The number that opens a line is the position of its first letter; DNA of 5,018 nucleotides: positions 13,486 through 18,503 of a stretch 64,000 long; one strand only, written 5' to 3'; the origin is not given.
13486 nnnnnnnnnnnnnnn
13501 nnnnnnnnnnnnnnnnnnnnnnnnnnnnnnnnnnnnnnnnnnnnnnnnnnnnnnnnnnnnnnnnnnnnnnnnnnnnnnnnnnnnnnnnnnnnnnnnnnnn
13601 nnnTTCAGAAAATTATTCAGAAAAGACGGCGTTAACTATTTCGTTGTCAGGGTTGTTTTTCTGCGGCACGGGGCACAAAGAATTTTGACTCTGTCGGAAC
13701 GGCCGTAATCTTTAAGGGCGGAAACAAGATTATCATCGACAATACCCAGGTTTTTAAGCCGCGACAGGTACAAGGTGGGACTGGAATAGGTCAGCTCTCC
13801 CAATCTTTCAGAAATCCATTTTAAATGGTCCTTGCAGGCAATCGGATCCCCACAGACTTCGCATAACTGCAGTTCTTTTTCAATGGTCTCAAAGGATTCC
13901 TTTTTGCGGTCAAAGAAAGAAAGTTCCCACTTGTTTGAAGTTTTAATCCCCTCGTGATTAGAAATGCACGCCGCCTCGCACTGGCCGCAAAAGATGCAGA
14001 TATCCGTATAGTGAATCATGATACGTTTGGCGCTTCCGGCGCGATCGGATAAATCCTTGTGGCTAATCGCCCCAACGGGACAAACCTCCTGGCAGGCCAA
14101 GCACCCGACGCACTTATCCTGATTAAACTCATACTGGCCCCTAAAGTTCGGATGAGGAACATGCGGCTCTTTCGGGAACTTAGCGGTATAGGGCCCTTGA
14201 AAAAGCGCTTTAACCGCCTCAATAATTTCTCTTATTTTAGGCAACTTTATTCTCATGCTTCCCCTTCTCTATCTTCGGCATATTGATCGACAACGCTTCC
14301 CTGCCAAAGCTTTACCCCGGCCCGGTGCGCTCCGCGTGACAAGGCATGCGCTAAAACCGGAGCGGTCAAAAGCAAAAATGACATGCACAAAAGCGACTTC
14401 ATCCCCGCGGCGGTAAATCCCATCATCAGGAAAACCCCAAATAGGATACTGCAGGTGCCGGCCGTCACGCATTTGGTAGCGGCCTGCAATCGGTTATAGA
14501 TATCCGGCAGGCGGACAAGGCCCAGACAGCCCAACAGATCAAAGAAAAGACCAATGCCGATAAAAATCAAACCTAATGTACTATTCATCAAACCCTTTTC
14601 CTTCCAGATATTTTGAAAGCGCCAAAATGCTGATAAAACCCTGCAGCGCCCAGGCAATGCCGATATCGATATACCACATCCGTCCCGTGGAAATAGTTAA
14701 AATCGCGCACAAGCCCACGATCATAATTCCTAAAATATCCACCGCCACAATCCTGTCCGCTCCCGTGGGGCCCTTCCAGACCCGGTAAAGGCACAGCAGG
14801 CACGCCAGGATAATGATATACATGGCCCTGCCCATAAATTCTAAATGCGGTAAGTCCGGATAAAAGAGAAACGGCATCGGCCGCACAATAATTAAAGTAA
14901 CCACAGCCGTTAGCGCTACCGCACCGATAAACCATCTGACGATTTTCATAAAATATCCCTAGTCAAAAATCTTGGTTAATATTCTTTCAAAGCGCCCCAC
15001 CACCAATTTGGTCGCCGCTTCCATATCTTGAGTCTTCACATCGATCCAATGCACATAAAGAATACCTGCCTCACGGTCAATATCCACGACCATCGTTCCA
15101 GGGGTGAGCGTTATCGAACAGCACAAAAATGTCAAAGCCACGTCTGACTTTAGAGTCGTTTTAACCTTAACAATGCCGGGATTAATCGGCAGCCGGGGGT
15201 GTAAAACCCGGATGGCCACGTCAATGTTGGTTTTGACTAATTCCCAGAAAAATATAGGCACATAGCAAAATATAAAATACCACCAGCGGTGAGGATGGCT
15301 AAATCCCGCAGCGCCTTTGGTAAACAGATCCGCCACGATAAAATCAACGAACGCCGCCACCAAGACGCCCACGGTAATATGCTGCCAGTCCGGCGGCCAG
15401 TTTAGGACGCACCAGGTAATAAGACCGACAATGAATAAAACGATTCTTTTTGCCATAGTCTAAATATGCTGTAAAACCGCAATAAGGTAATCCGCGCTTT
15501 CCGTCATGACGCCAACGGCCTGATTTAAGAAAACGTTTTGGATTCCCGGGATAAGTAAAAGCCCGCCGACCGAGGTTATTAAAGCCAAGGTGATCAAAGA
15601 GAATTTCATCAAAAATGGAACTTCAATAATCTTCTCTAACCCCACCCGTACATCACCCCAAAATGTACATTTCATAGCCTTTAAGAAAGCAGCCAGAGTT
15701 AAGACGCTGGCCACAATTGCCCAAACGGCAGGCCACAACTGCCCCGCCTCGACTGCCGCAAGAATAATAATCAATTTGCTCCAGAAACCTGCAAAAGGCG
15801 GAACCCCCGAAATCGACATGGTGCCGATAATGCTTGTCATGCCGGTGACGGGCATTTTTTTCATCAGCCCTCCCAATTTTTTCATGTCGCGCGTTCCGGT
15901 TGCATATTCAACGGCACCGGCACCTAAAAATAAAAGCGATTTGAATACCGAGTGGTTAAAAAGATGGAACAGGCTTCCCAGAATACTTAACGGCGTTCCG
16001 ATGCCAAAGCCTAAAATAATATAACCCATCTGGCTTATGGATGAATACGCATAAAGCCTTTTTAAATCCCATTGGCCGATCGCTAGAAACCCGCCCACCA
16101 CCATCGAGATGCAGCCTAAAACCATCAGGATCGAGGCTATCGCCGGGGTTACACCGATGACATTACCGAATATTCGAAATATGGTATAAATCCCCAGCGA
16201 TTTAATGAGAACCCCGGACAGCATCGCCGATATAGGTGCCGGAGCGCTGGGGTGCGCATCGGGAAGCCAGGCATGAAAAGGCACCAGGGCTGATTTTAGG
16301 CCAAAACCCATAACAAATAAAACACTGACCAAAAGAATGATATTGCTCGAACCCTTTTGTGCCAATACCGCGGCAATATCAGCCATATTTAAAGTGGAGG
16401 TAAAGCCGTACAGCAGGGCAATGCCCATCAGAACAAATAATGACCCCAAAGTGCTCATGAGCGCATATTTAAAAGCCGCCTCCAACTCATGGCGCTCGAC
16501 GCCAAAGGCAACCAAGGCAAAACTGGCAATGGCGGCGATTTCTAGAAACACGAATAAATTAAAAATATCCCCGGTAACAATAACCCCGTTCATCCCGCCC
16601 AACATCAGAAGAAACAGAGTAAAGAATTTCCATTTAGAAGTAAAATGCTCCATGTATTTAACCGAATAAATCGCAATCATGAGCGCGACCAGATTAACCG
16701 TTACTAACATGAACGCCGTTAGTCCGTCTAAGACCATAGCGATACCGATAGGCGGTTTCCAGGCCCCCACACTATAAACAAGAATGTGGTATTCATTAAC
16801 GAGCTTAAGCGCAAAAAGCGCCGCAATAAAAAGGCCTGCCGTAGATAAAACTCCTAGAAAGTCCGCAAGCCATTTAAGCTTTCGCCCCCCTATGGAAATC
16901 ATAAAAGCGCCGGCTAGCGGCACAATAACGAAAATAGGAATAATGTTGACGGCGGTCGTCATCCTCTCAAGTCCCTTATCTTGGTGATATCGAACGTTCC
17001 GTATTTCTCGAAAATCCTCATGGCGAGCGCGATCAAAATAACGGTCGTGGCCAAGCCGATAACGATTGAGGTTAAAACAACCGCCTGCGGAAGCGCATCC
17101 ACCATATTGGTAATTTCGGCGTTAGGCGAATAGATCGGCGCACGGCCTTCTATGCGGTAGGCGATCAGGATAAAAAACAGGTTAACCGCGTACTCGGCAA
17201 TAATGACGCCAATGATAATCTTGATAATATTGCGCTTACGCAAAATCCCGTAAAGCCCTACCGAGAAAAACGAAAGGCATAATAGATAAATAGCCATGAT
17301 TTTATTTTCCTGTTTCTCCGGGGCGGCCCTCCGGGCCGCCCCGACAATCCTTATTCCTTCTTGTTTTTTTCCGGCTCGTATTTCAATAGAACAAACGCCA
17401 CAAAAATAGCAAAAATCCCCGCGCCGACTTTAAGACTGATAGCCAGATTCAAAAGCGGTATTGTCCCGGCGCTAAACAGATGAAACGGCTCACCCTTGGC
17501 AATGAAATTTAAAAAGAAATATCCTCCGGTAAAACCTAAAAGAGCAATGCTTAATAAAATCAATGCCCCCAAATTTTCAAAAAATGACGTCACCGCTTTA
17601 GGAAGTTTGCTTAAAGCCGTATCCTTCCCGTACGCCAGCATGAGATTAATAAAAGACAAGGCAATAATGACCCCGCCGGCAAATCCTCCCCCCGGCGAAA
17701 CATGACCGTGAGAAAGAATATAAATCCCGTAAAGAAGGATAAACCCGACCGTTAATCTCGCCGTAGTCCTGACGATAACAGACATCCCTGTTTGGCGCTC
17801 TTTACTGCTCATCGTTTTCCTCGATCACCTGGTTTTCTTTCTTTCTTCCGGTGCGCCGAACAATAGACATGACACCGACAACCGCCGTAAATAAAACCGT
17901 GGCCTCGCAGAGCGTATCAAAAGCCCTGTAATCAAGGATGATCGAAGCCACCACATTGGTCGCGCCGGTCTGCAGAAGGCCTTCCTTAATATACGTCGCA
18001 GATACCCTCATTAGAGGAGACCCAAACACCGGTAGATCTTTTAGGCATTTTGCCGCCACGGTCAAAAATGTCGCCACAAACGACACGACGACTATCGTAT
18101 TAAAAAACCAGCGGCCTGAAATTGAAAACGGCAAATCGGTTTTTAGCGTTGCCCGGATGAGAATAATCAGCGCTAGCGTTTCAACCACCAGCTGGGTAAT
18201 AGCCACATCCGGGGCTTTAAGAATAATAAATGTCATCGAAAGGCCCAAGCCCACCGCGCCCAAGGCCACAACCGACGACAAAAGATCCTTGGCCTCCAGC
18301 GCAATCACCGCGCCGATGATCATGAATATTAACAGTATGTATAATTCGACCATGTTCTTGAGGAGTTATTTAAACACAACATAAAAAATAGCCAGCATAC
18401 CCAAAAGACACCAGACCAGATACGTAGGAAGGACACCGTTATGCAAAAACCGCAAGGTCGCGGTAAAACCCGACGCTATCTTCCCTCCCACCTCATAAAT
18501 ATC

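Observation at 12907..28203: Mrp-Mbh type group-4 [NiFe]-hydrogenase operon genetically fused to an AsrAB / sulfhydrogenase-beta-gamma-like NAD(P)H module and an embedded receiver-only regulator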

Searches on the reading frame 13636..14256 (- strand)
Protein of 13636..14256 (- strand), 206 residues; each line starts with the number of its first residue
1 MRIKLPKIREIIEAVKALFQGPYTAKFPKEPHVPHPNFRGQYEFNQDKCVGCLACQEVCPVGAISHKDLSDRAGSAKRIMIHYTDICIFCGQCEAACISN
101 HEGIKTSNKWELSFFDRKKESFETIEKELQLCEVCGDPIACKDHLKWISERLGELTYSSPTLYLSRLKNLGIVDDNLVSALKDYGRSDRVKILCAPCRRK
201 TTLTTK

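Call 4: search_protein_families(library=pfam, proteins=[window:13636-14256:-])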
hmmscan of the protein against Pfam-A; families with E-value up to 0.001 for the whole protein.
window:13636-14256:- (206 aa): 9 families
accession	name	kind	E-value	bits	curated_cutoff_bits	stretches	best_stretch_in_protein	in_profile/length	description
PF12838.12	Fer4_7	-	5.1e-13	49.7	27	2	48-99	1-50/52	4Fe-4S dicluster domain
PF00037.32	Fer4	-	1.1e-11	44.5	21.1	1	43-65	2-24/24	4Fe-4S binding domain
PF13187.11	Fer4_9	-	3.2e-07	30.7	27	1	48-99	1-49/52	4Fe-4S dicluster domain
PF14697.11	Fer4_21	-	6.2e-07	29.9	35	1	42-64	34-57/59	4Fe-4S dicluster domain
PF12837.12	Fer4_6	-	1.9e-06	28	25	1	43-64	3-24/24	4Fe-4S binding domain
PF13237.11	Fer4_10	-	4.4e-06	27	25.5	1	44-97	4-52/53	4Fe-4S dicluster domain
PF12797.12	Fer4_2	-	1.5e-05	25.1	24.5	1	43-61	4-22/22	4Fe-4S binding domain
PF13183.11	Fer4_8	-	1.6e-05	25.8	27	0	47-98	3-65/68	4Fe-4S dicluster domain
PF25160.1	LdpA_Fe-S-bd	-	8.6e-05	22.7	27.6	0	44-67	23-46/49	LdpA Fe-S cluster-binding domain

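Call 7: search_protein_families(library=ncbifam, proteins=[window:13636-14256:-], max_evalue=0.00001)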
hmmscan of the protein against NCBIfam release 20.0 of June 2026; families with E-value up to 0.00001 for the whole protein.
window:13636-14256:- (206 aa): 24 families
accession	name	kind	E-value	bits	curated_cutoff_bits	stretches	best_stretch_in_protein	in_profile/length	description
NF009053.0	PRK12387.1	subfamily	1e-22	80.8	204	1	18-156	9-141/180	formate hydrogenlyase complex iron-sulfur subunit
NF006221.0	PRK08348.1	subfamily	9.3e-20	70.7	124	1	11-126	7-114/136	NADH-plastoquinone oxidoreductase subunit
TIGR01971.1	NuoI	subfamily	7.6e-19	67.5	113.05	1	14-122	5-116/121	NADH-quinone oxidoreductase, chain I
NF006076.0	PRK08222.1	equivalog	1.6e-18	67.1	270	1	20-152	11-137/181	hydrogenase 4 subunit H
NF004537.0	PRK05888.1-3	equivalog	8.4e-16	58.1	163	1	15-124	31-150/204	NADH-quinone oxidoreductase subunit NuoI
TIGR00403.1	ndhI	equivalog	1.1e-14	54.5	302.35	1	20-135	35-150/183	NAD(P)H-quinone oxidoreductase subunit I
NF004536.0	PRK05888.1-1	equivalog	1.8e-13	50.2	212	1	7-123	13-133/180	NADH-quinone oxidoreductase subunit NuoI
NF004538.0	PRK05888.1-4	equivalog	5.1e-12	45.7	135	1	14-131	23-143/162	NADH-quinone oxidoreductase subunit NuoI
NF004540.0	PRK05888.2-1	equivalog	3.4e-11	42.9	215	1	14-119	11-118/139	NADH-quinone oxidoreductase subunit NuoI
NF042909.1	FMH_DH_FwdF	exception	8.3e-11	41.6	375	1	37-107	247-316/336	tungsten-dependent formylmethanofuran dehydrogenase subunit FwdF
NF010590.0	PRK13984.1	equivalog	1.2e-10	40.2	946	1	12-100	15-106/611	putative oxidoreductase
NF040612.1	F420_dehyd_FpoI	exception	2.2e-10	40.5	180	1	8-99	3-96/135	F420H2 dehydrogenase subunit FpoI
NF004543.0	PRK05888.2-5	equivalog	2.2e-10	40.4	243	1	14-103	26-116/217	NADH-quinone oxidoreductase subunit NuoI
NF004539.0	PRK05888.1-5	equivalog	2.5e-10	40.2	225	1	10-99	19-114/162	NADH-quinone oxidoreductase subunit NuoI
NF004545.0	PRK05888.3-1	equivalog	1.5e-09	37.7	229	1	7-111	26-130/154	NADH-quinone oxidoreductase subunit NuoI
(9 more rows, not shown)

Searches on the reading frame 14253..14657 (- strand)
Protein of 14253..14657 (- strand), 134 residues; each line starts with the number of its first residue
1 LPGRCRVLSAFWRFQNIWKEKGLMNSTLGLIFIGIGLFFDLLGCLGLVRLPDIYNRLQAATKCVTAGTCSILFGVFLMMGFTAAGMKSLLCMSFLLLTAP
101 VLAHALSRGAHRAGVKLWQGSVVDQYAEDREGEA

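Call 4: search_protein_families(library=pfam, proteins=[window:14253-14657:-])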
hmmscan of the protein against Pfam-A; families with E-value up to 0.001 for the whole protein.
window:14253-14657:- (134 aa): 1 family
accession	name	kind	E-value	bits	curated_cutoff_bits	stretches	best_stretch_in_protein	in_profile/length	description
PF03334.19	PhaG_MnhG_YufB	-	5.3e-23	81.5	23.4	1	32-111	1-80/80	Na+/H+ antiporter subunit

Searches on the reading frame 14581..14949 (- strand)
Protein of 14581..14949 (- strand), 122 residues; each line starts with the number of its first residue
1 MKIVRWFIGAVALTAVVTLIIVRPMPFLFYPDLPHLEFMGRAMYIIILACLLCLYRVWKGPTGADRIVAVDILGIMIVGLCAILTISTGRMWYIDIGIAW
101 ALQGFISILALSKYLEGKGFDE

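Call 4: search_protein_families(library=pfam, proteins=[window:14581-14949:-])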
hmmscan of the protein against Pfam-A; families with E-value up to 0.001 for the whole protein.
window:14581-14949:- (122 aa): 1 family
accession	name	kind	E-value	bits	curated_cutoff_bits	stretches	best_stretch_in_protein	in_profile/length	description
PF04066.18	MrpF_PhaF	-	6.6e-16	58.9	23.3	1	64-116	1-53/53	Multiple resistance and pH regulation protein F (MrpF / PhaF)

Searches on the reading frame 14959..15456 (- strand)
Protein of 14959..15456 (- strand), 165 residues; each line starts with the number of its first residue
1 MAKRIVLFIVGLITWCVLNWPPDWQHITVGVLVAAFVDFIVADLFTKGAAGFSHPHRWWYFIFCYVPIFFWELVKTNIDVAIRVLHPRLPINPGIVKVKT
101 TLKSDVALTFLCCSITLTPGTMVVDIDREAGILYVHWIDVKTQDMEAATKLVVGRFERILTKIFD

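Call 4: search_protein_families(library=pfam, proteins=[window:14959-15456:-])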
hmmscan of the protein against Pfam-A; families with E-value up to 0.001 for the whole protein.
window:14959-15456:- (165 aa): 1 family
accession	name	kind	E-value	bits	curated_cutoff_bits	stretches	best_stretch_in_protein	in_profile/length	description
PF01899.21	MNHE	-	2.4e-44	151.1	27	1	10-163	3-145/145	Na+/H+ ion antiporter subunit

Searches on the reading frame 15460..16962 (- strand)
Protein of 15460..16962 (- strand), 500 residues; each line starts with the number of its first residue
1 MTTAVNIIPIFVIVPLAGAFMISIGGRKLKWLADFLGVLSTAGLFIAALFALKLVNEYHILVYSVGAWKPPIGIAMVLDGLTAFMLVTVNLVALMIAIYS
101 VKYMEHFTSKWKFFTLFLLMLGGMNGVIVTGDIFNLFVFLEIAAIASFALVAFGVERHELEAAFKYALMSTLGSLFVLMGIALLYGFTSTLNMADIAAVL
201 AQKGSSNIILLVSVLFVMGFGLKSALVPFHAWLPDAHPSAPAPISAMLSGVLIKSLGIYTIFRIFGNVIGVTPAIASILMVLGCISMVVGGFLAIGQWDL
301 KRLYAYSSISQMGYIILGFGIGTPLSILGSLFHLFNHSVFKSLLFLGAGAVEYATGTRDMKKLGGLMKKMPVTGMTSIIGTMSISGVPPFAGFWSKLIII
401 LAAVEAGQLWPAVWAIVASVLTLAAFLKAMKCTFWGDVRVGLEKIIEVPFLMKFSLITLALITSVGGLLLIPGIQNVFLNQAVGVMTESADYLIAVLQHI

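Call 4: search_protein_families(library=pfam, proteins=[window:15460-16962:-])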
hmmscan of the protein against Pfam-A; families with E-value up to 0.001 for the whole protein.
window:15460-16962:- (500 aa): 3 families
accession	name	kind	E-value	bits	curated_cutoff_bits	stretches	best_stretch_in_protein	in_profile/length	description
PF00361.26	Proton_antipo_M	-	2e-71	241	21.5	1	132-422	3-294/294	NADH:quinone oxidoreductase/Mrp antiporter, TM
PF00662.26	Proton_antipo_N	-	1.5e-10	41.2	24.5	1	72-114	9-51/51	NADH-Ubiquinone oxidoreductase (complex I), chain 5 N-terminus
PF10125.14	NADHdeh_related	-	2.9e-10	40.4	27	1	124-231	81-183/218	NADH dehydrogenase I, subunit N related protein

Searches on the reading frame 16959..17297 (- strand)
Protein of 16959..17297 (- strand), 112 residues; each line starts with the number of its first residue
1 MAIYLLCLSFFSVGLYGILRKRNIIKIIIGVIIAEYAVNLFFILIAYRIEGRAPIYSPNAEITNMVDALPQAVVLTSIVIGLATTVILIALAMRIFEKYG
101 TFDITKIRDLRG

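Call 4: search_protein_families(library=pfam, proteins=[window:16959-17297:-])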
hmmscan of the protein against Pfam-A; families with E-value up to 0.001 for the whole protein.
window:16959-17297:- (112 aa): 1 family
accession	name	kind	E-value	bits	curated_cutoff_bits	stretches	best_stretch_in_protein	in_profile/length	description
PF00420.29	Oxidored_q2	-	8.2e-24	83.6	26.1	1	3-111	2-94/95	NADH-ubiquinone/plastoquinone oxidoreductase chain 4L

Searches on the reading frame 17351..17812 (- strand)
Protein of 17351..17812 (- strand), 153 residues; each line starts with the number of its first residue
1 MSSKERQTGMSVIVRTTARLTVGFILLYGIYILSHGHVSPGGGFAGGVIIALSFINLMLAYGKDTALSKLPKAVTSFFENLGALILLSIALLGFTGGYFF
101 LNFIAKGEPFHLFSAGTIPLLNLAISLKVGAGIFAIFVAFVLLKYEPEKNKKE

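Call 4: search_protein_families(library=pfam, proteins=[window:17351-17812:-])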
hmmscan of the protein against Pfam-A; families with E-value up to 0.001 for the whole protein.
window:17351-17812:- (153 aa): 1 family
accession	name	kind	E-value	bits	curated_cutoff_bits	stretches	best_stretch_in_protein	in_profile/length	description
PF04039.18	MnhB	-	7.7e-25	88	22.5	1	13-133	1-125/127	Domain related to MnhB subunit of Na+/H+ antiporter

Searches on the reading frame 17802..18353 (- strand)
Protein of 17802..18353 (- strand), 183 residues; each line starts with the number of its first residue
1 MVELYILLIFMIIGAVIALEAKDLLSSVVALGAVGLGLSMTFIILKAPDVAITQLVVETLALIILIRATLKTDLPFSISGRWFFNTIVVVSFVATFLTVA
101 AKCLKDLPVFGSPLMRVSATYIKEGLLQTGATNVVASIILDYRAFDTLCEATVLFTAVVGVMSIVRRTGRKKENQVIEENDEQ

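Call 4: search_protein_families(library=pfam, proteins=[window:17802-18353:-])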
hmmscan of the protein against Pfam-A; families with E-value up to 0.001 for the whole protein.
window:17802-18353:- (183 aa): 2 families
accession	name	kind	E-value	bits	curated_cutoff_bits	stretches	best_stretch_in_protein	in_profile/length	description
PF13244.11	MbhD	-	1e-17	64.4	27.2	1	9-69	1-62/67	MBH, subunit D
PF20501.3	MbhE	-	1.5e-09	38.2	27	1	116-171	32-87/98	MBH, subunit E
